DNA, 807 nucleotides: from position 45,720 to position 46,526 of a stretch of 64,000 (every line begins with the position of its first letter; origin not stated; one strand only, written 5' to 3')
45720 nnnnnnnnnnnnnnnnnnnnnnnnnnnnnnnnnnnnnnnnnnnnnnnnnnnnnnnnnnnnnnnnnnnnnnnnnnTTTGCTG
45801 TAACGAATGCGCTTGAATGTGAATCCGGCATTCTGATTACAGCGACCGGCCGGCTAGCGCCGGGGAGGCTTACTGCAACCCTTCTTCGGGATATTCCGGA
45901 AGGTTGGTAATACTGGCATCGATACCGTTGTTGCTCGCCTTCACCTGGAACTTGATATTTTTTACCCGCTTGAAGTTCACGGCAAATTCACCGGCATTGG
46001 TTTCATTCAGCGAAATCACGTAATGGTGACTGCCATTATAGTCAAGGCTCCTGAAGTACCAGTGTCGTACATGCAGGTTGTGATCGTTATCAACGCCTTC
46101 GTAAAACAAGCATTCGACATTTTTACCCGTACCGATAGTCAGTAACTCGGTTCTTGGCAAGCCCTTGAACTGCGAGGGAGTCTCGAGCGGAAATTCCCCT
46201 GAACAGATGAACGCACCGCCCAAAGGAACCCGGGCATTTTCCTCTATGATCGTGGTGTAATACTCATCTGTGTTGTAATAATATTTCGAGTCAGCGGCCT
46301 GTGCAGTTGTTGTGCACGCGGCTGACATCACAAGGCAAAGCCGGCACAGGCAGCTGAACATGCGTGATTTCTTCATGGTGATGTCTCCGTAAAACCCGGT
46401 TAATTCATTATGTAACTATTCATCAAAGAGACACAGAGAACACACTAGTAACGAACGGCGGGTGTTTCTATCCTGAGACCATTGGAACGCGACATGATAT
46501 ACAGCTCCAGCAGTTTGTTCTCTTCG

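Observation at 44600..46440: Low-GC islet of small orphan proteins between the PAP2 gene and soxA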

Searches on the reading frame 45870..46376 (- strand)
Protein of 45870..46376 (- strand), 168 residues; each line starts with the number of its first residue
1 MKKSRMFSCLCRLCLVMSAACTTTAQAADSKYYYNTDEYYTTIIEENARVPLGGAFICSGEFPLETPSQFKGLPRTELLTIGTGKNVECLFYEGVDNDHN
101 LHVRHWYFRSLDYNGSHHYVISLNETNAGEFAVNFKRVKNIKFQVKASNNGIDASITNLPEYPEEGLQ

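Call 5: search_protein_families(library=pfam, proteins=[window:45870-46376:-], max_evalue=0.1)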
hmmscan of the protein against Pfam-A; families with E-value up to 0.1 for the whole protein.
window:45870-46376:- (168 aa): 2 families
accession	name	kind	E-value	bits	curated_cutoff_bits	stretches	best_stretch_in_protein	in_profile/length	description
PF12930.12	DUF3836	-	0.061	13.6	25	1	1-44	1-44/127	Family of unknown function (DUF3836)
PF22136.2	MpAgo_N-like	-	0.068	13.8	27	0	131-150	18-35/65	Bacterial argonaute protein N-terminal domain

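Call 6: search_protein_families(library=ncbifam, proteins=[window:45870-46376:-], max_evalue=0.1)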
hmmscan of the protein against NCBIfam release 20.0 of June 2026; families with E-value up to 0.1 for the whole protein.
window:45870-46376:- (168 aa): 0 families

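Call 7: find_homologous_proteins(query=window:45870-46376:-, max_evalue=0.01)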
Query window:45870-46376:- (168 aa): 14 proteins with E <= 0.01 among 27 candidates.
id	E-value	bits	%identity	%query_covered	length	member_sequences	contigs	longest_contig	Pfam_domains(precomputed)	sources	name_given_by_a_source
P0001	4.3e-106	370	95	100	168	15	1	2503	-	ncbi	-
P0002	4.5e-100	350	90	100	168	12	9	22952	-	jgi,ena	-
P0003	8.5e-96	337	89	100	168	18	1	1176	-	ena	-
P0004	5.1e-92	324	84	100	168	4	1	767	-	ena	-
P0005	3.4e-89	315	81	100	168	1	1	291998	-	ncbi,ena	-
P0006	4.4e-87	308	80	100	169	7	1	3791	-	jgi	jgi:hypothetical protein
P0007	4.5e-87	308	81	100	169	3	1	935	-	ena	-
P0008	6.4e-86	304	79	100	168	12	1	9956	-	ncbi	ncbi:MAG: hypothetical protein WBN81_15950 [Gammaproteobacteria bacterium]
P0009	8.5e-85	301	79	100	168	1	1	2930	-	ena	-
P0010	4.2e-79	282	73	100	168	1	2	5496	-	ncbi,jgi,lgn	ncbi:MAG: hypothetical protein WBP44_11150 [Gammaproteobacteria bacterium]|jgi:hypothetical protein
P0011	1.7e-78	280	73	100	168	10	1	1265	-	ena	-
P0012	8.4e-78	278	70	100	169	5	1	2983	-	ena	-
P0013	1.3e-75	271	71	100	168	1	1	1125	-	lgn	-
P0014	5.8e-71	256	68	100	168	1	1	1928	-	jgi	jgi:hypothetical protein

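Call 8: find_encoding_contigs(protein=window:45870-46376:-, flank=10000, max_places=10)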
Protein window:45870-46376:- (168 aa): 2 contigs read that carry it; 2 places shown.
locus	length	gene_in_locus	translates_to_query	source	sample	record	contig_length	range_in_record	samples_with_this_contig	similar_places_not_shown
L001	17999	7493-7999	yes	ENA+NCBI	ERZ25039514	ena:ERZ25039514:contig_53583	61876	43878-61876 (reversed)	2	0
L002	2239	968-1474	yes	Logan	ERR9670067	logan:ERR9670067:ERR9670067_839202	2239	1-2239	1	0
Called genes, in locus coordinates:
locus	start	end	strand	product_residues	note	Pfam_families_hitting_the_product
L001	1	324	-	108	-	?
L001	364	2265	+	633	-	PF00005:ABC_tran, PF03193:RsgA_GTPase (faint), PF13555:AAA_29 (faint), PF12848:ABC_tran_Xtn, PF00005:ABC_tran, PF02463:SMC_N (weak), PF13191:AAA_16 (weak), PF16326:ABC_tran_CTD, +4 more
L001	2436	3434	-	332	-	PF00126:HTH_1, PF03466:LysR_substrate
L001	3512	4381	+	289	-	PF02678:Pirin, PF05726:Pirin_C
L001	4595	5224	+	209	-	-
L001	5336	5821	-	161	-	-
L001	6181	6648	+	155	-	PF00034:Cytochrom_C (weak)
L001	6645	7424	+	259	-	PF21342:SoxA-TsdA_cyt-c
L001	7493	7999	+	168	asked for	-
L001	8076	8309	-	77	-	-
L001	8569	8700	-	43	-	-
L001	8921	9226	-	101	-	-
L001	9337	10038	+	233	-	PF01569:PAP2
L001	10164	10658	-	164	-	-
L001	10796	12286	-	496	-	PF27537:HoxH, PF00374:NiFeSe_Hases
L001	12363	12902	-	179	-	PF01058:Oxidored_q6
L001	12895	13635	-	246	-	PF00111:Fer2, PF13510:Fer2_4, PF10588:NADH-G_4Fe-4S_3, PF22117:Fer4_Nqo3 (weak), PF13459:Fer4_15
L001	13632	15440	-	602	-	PF01257:2Fe-2S_thioredx, PF01512:Complex1_51K, PF10589:NADH_4Fe-4S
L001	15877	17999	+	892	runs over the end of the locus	PF00690:Cation_ATPase_N, PF00122:E1-E2_ATPase, PF00702:Hydrolase, PF13246:Cation_ATPase, PF00689:Cation_ATPase_C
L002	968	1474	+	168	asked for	-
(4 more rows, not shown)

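Call 9: find_encoding_contigs(protein=P0005, flank=10000, max_places=3)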
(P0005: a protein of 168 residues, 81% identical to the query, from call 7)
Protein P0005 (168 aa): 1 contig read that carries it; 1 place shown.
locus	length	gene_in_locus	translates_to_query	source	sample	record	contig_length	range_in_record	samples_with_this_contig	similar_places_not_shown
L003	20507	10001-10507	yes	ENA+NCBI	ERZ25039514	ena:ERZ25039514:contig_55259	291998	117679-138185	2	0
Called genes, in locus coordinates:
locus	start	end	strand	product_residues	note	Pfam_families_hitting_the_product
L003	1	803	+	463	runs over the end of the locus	PF02874:ATP-synt_ab_N (faint), PF00006:ATP-synt_ab, PF22919:ATP-synt_VA_C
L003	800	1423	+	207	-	PF01813:ATP-synt_D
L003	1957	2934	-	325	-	-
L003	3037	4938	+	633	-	PF00005:ABC_tran, PF02463:SMC_N (faint), PF03193:RsgA_GTPase (faint), PF13555:AAA_29 (faint), PF12848:ABC_tran_Xtn, PF00005:ABC_tran, PF13191:AAA_16 (weak), PF16326:ABC_tran_CTD, +5 more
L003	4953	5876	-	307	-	PF00126:HTH_1, PF03466:LysR_substrate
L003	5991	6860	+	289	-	PF02678:Pirin, PF05726:Pirin_C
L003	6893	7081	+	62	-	-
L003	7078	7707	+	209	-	-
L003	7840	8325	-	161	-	-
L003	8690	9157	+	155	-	PF00034:Cytochrom_C (weak)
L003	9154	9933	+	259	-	PF21342:SoxA-TsdA_cyt-c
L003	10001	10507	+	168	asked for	-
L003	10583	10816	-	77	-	-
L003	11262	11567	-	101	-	-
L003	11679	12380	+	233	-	PF01569:PAP2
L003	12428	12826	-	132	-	-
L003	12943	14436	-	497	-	PF27537:HoxH, PF00374:NiFeSe_Hases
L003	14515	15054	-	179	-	PF01058:Oxidored_q6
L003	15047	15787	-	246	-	PF00111:Fer2, PF13510:Fer2_4, PF10588:NADH-G_4Fe-4S_3, PF22117:Fer4_Nqo3 (weak), PF13459:Fer4_15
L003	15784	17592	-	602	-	PF01257:2Fe-2S_thioredx, PF01512:Complex1_51K, PF10589:NADH_4Fe-4S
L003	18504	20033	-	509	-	PF01019:G_glu_transpept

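Call 10: find_encoding_contigs(protein=P0010, flank=10000, max_places=3)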
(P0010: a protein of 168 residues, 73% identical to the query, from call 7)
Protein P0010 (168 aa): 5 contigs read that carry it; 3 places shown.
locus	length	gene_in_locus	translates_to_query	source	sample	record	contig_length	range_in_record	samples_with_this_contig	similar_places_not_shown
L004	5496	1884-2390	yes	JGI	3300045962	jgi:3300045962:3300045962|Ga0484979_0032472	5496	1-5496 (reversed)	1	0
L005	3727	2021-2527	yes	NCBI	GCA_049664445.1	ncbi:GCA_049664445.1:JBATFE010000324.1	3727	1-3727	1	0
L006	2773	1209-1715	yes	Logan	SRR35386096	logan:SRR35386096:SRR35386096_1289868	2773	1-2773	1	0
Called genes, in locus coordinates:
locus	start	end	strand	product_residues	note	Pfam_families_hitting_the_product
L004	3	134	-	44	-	?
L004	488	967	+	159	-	PF00034:Cytochrom_C (weak)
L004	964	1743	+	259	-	PF21342:SoxA-TsdA_cyt-c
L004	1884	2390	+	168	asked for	-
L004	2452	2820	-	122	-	-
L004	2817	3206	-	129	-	PF00543:P-II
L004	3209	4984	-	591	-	PF07556:DUF1538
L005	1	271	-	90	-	?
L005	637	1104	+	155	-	PF00034:Cytochrom_C (weak)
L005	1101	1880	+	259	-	PF21342:SoxA-TsdA_cyt-c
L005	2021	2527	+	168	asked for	-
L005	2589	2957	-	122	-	-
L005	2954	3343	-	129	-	PF00543:P-II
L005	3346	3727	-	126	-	PF07556:DUF1538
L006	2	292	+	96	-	?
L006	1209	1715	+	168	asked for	-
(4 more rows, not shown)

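Call 11: find_encoding_contigs(protein=P0008, flank=10000, max_places=3)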
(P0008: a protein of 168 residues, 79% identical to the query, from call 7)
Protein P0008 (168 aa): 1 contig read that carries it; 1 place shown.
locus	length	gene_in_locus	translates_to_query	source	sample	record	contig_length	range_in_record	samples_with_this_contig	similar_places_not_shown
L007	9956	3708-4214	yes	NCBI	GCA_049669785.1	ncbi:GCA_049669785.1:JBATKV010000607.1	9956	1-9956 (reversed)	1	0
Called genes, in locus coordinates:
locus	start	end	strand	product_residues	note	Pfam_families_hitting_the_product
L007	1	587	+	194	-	PF00005:ABC_tran (weak), PF16326:ABC_tran_CTD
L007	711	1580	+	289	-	PF02678:Pirin, PF05726:Pirin_C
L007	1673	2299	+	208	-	-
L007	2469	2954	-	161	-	-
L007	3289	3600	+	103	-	-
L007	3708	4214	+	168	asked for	-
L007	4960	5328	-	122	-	-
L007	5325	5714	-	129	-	PF00543:P-II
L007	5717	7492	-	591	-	PF07556:DUF1538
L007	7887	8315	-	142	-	PF23198:PDE8A_N (weak), PF00072:Response_reg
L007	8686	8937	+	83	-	PF00563:EAL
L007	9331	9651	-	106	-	-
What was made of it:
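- Tried and rejected: I first took the SoxK-like subunit idea as the lead hypothesis because of the conserved soxA adjacency (calls 8-11).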

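Call 21: predict_structure(alignment_id=A1)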
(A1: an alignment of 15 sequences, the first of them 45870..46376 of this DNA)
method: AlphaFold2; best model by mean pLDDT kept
length: 168 residues; sequences in the alignment: 15
mean_pLDDT: 39.6   pTM: 0.26
mean pLDDT of the five models: 39.6, 39.6, 39.2, 37.4, 36.2
residues with pLDDT >= 90: 0; 70-90: 0; 50-70: 16; < 50: 152
segments of 3 or more residues with pLDDT < 50: 17-91, 93-156, 158-168
pLDDT, mean of each block of 10 residues (from residue 1): 53 48 39 38 42 33 28 35 39 45 44 33 34 38 43 44 36
secondary structure, 60 per line:
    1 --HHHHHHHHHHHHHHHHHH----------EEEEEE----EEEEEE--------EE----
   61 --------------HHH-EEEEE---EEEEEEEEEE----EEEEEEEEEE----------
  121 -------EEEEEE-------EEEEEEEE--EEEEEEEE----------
elements in order: H3-20 E31-36 E41-46 E79-83 E87-96 E101-110 E128-133 E141-148 E151-158
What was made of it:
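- On SoxK-like SoxXA-binding subunit: The AF2 model of sec168 is unusable (pLDDT 39.6, call 21).
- No structural model is usable (pLDDT 39.6 for sec168, call 21), so the functional guesses are weak.
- Tried and rejected: The AlphaFold2 model of sec168 from 15 sequences had pLDDT 39.6 and was unusable, so no fold search was made (call 21).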

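Call 22: search_protein_representatives(alignment_id=A1)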
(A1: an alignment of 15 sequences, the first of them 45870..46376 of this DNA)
Query: 15 sequences, 168 profile positions. Proteins with E-value up to 0.001 (for the whole library): 4; up to 1e-10: 3; up to 1e-30: 1. The best 4 are listed.
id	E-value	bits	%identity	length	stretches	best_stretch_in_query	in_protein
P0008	4.8e-99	345.3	-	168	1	1-168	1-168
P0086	6.1e-15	71.6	-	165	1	1-168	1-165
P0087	1.2e-12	64.1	-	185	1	68-168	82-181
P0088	3.6e-05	39.8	-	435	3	91-132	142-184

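Call 25: find_encoding_contigs(protein=P0086, flank=8000, max_places=4)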
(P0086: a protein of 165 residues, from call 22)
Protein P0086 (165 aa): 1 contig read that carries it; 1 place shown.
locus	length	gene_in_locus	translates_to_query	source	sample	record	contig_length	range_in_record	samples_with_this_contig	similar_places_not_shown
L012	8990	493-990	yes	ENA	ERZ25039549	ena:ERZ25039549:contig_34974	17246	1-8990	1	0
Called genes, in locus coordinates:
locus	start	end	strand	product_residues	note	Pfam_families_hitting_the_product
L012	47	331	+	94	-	-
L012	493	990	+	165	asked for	-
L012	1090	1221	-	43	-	-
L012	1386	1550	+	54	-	-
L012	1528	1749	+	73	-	-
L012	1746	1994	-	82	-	-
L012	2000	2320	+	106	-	-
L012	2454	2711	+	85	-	-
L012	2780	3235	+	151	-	-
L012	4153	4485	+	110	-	-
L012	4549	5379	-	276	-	-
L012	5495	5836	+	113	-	-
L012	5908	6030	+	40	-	-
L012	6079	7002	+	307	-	-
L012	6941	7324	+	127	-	-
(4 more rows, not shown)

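Call 26: find_encoding_contigs(protein=P0087, flank=8000, max_places=4)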
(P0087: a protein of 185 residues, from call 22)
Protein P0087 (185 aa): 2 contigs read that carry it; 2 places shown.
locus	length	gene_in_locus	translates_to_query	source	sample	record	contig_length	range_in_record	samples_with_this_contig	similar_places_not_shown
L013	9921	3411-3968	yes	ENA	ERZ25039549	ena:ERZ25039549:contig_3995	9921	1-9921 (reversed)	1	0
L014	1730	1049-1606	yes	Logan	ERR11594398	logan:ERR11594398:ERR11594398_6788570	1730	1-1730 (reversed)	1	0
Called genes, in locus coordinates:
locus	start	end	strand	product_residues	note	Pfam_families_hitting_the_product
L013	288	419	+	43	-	-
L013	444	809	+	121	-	PF10711:DUF2513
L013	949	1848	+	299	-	PF00533:BRCT (weak)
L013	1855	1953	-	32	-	-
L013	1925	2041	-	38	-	-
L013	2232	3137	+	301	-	PF05014:Nuc_deoxyrib_tr (weak)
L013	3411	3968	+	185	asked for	-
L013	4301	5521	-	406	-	PF25209:Phage_capsid_4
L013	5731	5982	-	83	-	-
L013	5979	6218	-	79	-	-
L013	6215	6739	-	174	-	-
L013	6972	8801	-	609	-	PF09250:Prim-Pol, PF08708:PriCT_1 (weak), PF13481:AAA_25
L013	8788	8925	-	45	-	-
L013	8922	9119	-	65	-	PF12728:HTH_17 (weak)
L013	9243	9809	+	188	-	-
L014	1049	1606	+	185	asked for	-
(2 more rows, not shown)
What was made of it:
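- Its remote homologs sit in non-sox contexts, one with satellite-phage-like genes and one among unannotated small ORFs (calls 25, 26). sec168 has the general look of an orphan periplasmic immunity protein, and its distant relatives lie in mobile-element-like contexts (call 26).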

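Call 34: find_related_loci(query=A1, collection=genome_contigs, flank=6000)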
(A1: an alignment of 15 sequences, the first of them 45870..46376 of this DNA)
Query A1 (168 aa) in genome_contigs; peptide patterns used: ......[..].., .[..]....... (x = any residue, [..] = any of these).
13 stretches matched a pattern; 4 encode a relative of the query (tblastn E <= 1e-3); 3 distinct loci.
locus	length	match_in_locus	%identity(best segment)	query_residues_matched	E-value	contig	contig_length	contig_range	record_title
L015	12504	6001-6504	80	1-168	4e-93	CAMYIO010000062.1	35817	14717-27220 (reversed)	MAG: uncultured Ectothiorhodospiraceae bacterium isolate FCS_Gamma_055 genome assembly, contig: scaffold_1951, whole gen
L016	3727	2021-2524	73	1-168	1e-85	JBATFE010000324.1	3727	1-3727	MAG: Gammaproteobacteria bacterium isolate MFD10337_ilm_asm_bin18 k127_159711, whole genome shotgun sequence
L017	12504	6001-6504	81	1-168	3e-95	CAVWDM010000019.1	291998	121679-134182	MAG: uncultured Gammaproteobacteria bacterium isolate MFD03804.bin.1.259 genome assembly, contig: contig_55259, whole ge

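Call 42: find_encoding_contigs(protein=P0002, flank=6000, max_places=4)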
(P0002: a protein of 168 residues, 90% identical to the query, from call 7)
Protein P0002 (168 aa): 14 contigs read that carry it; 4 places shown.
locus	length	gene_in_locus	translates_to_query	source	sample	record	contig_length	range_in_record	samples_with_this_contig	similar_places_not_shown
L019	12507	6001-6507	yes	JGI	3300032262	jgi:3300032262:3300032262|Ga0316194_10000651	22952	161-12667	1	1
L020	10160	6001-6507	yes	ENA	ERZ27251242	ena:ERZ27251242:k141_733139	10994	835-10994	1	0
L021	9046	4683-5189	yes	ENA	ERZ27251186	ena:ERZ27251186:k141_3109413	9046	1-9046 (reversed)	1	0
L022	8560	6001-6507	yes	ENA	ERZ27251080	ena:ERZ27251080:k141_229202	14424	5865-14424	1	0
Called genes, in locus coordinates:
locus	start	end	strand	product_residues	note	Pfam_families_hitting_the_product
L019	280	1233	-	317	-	PF00126:HTH_1, PF03466:LysR_substrate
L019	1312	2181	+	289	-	PF02678:Pirin, PF05726:Pirin_C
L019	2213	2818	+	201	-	PF00881:Nitroreductase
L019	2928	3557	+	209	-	-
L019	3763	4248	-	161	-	-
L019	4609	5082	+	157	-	PF00034:Cytochrom_C (weak)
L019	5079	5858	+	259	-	PF21342:SoxA-TsdA_cyt-c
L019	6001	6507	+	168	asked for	-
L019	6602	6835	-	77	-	-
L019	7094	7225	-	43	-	-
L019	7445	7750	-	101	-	-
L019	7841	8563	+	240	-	PF01569:PAP2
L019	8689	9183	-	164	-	-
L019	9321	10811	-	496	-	PF27537:HoxH, PF00374:NiFeSe_Hases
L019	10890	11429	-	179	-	PF01058:Oxidored_q6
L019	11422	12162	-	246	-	PF00111:Fer2, PF13510:Fer2_4, PF10588:NADH-G_4Fe-4S_3, PF22117:Fer4_Nqo3 (weak), PF13459:Fer4_15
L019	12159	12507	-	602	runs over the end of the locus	PF01257:2Fe-2S_thioredx, PF01512:Complex1_51K, PF10589:NADH_4Fe-4S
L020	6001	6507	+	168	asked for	-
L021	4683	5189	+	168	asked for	-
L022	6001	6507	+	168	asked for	-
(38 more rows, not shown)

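Call 48: search_solved_structures(query=A1, max_evalue=10)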
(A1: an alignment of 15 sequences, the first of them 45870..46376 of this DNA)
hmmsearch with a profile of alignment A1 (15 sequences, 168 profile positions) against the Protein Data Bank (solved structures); distinct sequences matched with E-value up to 10: 3.
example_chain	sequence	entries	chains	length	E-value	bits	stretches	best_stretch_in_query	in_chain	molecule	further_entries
8fnu_A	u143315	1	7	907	0.54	13.2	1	81-115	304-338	KAP NTPase domain-containing protein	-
5onl_A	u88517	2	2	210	0.89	12.5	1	90-159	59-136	YndL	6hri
5onj_A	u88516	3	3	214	0.92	12.4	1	90-159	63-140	YndL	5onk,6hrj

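Call 53: search_protein_families(library=phrogs, proteins=[window:45870-46376:-, P0086, P0087], max_evalue=0.1)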
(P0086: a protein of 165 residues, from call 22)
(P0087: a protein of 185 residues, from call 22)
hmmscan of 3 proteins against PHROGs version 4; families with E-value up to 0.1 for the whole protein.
window:45870-46376:- (168 aa): 0 families

P0086 (165 aa): 2 families
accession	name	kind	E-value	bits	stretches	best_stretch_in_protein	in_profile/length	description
phrog_18244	-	unknown function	0.026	15.7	0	126-159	12-44/71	-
phrog_17889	-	DNA, RNA and nucleotide metabolism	0.057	14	0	105-162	54-109/157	endonuclease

P0087 (185 aa): 0 families

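Call 54: search_protein_families(library=padloc, proteins=[window:45870-46376:-, P0086, P0087], max_evalue=0.1)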
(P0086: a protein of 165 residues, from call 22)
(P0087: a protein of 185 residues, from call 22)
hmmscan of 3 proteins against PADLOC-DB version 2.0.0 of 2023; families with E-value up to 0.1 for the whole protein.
window:45870-46376:- (168 aa): 0 families

P0086 (165 aa): 0 families

P0087 (185 aa): 0 families

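Call 65: find_encoding_contigs(protein=P0012, flank=4000, max_places=3)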
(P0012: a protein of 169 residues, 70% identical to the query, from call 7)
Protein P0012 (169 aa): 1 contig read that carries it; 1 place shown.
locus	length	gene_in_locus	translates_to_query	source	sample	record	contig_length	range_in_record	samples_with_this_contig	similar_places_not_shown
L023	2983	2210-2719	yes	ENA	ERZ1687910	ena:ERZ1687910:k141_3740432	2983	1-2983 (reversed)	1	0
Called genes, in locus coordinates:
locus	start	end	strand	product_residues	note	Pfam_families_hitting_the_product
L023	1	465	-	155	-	?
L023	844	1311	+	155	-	PF00034:Cytochrom_C (weak)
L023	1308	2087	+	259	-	PF21342:SoxA-TsdA_cyt-c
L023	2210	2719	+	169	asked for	-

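Call 70: search_dna_similar(query=P0087, collection=phages, mode=protein, max_evalue=0.001)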
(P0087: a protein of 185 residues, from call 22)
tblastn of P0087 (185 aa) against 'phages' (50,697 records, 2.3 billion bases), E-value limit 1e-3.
No match.

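Call 71: search_dna_similar(query=window:45870-46376:-, collection=plasmids, mode=protein, max_evalue=0.001)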
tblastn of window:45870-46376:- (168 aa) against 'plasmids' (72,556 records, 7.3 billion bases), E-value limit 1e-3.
No match.
